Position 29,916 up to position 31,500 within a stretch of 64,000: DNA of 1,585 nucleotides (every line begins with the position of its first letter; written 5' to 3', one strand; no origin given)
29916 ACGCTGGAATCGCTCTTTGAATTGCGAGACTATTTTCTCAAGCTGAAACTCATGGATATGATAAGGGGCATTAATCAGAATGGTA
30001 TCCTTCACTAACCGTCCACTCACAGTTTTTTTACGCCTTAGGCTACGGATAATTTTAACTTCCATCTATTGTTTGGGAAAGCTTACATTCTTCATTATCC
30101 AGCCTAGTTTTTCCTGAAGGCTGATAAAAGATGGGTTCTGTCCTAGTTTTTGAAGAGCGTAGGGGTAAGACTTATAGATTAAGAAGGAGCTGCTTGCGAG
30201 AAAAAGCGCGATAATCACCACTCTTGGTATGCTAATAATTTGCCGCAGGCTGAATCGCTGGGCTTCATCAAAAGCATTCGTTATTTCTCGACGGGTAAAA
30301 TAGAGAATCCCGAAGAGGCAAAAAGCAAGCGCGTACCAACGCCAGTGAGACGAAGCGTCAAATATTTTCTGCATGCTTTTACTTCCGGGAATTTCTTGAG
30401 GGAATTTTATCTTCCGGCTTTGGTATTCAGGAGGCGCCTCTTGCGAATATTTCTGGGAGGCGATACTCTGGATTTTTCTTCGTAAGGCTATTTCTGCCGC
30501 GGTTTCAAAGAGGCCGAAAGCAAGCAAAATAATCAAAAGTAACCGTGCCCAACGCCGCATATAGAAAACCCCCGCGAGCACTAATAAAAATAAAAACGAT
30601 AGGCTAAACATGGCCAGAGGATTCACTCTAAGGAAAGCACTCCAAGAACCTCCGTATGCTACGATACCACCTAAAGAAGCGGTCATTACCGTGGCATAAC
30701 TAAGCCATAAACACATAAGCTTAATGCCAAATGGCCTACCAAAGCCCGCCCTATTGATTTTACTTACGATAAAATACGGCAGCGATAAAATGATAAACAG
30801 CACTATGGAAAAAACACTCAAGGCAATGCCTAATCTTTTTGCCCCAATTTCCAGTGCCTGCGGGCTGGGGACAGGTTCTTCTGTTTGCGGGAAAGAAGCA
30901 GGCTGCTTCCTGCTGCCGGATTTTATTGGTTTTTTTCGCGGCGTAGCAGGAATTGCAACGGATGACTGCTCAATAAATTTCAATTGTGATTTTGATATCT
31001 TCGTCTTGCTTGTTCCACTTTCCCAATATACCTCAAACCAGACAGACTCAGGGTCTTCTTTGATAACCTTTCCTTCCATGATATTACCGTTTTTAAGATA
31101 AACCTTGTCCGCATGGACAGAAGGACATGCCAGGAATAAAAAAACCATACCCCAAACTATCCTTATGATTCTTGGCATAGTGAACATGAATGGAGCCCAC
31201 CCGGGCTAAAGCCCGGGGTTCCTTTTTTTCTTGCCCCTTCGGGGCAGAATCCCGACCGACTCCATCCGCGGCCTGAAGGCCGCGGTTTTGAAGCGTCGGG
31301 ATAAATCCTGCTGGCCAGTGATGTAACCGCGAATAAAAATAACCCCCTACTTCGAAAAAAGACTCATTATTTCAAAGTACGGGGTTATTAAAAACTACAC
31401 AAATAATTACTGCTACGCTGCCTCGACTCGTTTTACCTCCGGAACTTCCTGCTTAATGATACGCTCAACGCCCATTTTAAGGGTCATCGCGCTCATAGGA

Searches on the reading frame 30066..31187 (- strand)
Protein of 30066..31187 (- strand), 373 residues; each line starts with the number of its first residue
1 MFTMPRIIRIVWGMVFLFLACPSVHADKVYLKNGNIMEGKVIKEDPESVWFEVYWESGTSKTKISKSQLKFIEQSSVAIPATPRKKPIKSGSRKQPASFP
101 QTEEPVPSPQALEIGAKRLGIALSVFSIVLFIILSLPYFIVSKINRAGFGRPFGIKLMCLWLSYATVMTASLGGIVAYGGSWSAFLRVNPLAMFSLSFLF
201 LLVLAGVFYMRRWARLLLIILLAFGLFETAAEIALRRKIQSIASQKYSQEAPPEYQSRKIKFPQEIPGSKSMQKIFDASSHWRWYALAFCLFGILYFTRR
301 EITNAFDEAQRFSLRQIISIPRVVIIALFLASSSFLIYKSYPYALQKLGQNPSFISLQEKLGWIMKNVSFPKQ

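Call 11: find_encoding_contigs(protein=window:30066-31187:-, flank=10000, max_places=10)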
Protein window:30066-31187:- (373 aa): no gene with exactly this product is on record in the collection.

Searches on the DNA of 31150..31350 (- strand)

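Call 26: search_rna_families(source=window, start=31150, end=31350, threshold=evalue, max_evalue=10, show_alignments=3)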
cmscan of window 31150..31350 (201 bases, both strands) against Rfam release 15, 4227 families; matches with E-value up to 10: 20.
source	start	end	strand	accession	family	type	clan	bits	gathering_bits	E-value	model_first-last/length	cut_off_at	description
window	31241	31301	-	RF01516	v-snoRNA-1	Gene; snRNA; snoRNA; CD-box;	-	24.5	75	0.0041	1-65/65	no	Human herpesvirus 1 small nucleolar RNA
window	31173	31289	-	RF02621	BSnc120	Gene; sRNA;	-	20.5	114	0.019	1-88/88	no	Brucella sRNA 120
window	31227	31295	+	RF02059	STnc50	Gene; sRNA;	-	18.1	55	0.93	1-84/84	no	Salmonella enterica sRNA STnc40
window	31199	31246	+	RF01687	Acido-Lenti-1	Gene; sRNA;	-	18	37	0.042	1-46/46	no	Acido-Lenti-1 RNA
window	31266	31296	-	RF02059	STnc50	Gene; sRNA;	-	16.4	55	2.4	43-73/84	no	Salmonella enterica sRNA STnc40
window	31187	31234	+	RF00489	ctRNA_p42d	Gene; antisense;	-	14.6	50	1.6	1-46/46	no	ctRNA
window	31191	31231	-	RF02416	TCV_H4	Cis-reg;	-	14.3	50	5.6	1-51/51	no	Turnip crinkle virus 3'UTR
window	31186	31250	+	RF02351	psRNA14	Gene; sRNA;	-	14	60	7.7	1-84/84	no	Proteobacteria sRNA psRNA14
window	31259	31295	+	RF01044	mir-345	Gene; miRNA;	-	13.6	65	2.5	1-91/91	no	mir-345 microRNA precursor family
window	31243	31328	-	RF00062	HgcC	Gene;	-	13.4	50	0.49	1-130/130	no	HgcC family RNA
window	31176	31225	+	RF00079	OmrA-B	Gene; sRNA;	-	13.3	40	4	1-87/87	no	OmrA-B family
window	31266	31347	+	RF03044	Proteo-phage-1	Gene; sRNA;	-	12.8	42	5.7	1-82/82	no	Proteo-phage-1 RNA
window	31194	31229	+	RF02784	SorX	Gene; sRNA;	-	12.3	46.6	1.8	1-73/73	no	Singlet oxygen resistance RNA X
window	31186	31290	-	RF02397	sau-5971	Gene; sRNA;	-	12.3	90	8.2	1-96/96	no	Staphylococcus sRNA sau-5971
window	31200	31217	-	RF02784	SorX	Gene; sRNA;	-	11.6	46.6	2.8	48-66/73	no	Singlet oxygen resistance RNA X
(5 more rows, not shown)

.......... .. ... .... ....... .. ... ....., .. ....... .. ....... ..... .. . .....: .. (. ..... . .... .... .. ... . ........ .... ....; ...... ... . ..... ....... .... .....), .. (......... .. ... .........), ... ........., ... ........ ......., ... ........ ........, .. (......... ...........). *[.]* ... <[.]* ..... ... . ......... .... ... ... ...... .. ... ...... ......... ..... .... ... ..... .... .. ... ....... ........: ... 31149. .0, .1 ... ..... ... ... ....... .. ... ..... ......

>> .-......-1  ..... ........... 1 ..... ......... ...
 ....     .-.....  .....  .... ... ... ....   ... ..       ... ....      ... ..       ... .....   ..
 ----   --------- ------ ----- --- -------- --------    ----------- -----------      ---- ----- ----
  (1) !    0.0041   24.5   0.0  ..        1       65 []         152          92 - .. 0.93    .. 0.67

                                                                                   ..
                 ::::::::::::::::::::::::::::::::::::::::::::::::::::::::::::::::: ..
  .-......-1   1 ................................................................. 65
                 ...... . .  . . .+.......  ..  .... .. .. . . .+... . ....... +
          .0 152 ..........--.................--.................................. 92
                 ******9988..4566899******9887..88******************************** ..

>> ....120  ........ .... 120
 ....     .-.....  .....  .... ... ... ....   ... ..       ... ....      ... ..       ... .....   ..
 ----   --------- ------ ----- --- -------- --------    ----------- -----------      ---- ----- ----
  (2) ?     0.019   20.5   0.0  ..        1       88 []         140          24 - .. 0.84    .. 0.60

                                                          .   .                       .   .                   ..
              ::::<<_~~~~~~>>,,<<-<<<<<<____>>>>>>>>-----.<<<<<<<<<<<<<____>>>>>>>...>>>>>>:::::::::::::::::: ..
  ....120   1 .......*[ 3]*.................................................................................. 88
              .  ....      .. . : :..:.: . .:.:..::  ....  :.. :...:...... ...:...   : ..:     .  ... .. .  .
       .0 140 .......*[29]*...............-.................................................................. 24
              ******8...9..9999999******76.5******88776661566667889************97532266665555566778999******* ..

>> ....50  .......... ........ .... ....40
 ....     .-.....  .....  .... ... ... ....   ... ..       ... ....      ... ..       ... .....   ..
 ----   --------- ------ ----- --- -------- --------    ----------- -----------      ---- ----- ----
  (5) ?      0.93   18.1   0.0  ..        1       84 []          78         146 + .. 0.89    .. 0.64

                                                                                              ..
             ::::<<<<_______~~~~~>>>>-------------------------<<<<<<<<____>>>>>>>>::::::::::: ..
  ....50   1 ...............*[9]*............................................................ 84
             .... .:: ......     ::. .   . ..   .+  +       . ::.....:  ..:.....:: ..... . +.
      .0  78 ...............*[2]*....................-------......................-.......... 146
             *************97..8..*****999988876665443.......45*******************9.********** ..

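Call 63: build_rna_model(alignment_id=A3)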
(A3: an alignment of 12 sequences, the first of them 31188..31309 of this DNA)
Model R1 built from alignment A3 (12 sequences, 162 columns); structure: RNAalifold consensus.
model positions 122; base pairs 37; branch points 2; effective number of sequences 0.89; information 0.59 bits per position. Calibrated on 0.2 Mb of random sequence (short: E-values are rough).
structure used (alignment columns):
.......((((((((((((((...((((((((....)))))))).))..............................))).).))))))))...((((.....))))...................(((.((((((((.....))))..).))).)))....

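Call 64: search_with_rna_model(model_id=R1, sources=[window, L005, L006, L007, L012, L016, L018, L021, L022, L023, L024, L037, L039, L040, L041, L044], max_evalue=0.01, make_alignment=true)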
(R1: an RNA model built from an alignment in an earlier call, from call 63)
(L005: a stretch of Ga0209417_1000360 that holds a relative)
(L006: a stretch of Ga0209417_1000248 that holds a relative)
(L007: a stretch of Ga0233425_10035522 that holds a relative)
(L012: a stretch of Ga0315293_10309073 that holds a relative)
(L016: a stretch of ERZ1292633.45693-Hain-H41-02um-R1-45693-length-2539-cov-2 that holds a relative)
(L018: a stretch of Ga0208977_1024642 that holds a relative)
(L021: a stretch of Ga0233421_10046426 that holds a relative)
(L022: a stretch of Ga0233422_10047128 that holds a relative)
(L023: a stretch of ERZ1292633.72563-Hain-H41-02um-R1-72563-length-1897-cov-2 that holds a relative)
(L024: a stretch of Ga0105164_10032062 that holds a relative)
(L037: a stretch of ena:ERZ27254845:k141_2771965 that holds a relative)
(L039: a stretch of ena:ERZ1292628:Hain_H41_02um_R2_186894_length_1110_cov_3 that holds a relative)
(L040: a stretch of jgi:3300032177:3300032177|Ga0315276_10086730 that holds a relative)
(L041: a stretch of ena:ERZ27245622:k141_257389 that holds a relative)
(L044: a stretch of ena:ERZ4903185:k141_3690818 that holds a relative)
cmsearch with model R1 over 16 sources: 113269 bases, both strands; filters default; matches with E-value up to 0.01: 24.
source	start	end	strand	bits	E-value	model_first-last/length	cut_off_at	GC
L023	8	129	-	151.5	1.1e-31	1-122/122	no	0.61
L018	202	323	-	150.3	2e-31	1-122/122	no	0.59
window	31188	31309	-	149.7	2.8e-31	1-122/122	no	0.61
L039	671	792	+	148.3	5.6e-31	1-122/122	no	0.64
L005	376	497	-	147.8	7.1e-31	1-122/122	no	0.61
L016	62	213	+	134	8.3e-28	1-122/122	no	0.61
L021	514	632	+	132.7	1.6e-27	1-122/122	no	0.55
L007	2210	2328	-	132.4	1.9e-27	1-122/122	no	0.53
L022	1528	1646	+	128.3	1.5e-26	1-122/122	no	0.52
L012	1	121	+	127.8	1.9e-26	1-122/122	no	0.6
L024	1457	1578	+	127.7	2.1e-26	1-122/122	no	0.62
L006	623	769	+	125.4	6.4e-26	1-122/122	no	0.58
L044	453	604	+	115.9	8e-24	1-122/122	no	0.61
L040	13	137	+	115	1.3e-23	1-122/122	no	0.62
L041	4304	4431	+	101.3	1.4e-20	1-122/122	no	0.57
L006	1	79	+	75.5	7.1e-15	44-122/122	5'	0.59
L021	512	581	-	28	0.00024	1-122/122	no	0.57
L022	1524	1595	-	22.7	0.0034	1-122/122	no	0.53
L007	2268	2321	+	21.9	0.0053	8-61/122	no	0.63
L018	256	322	+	21.9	0.0053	1-122/122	no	0.6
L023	69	122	+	21.7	0.0059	8-61/122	no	0.65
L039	678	731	-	21.7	0.0059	8-61/122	no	0.65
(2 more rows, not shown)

Alignment A7: 24 matches aligned to the model, 173 columns, each read 5' to 3' on its own strand. Consensus structure (alignment columns), stored with it:
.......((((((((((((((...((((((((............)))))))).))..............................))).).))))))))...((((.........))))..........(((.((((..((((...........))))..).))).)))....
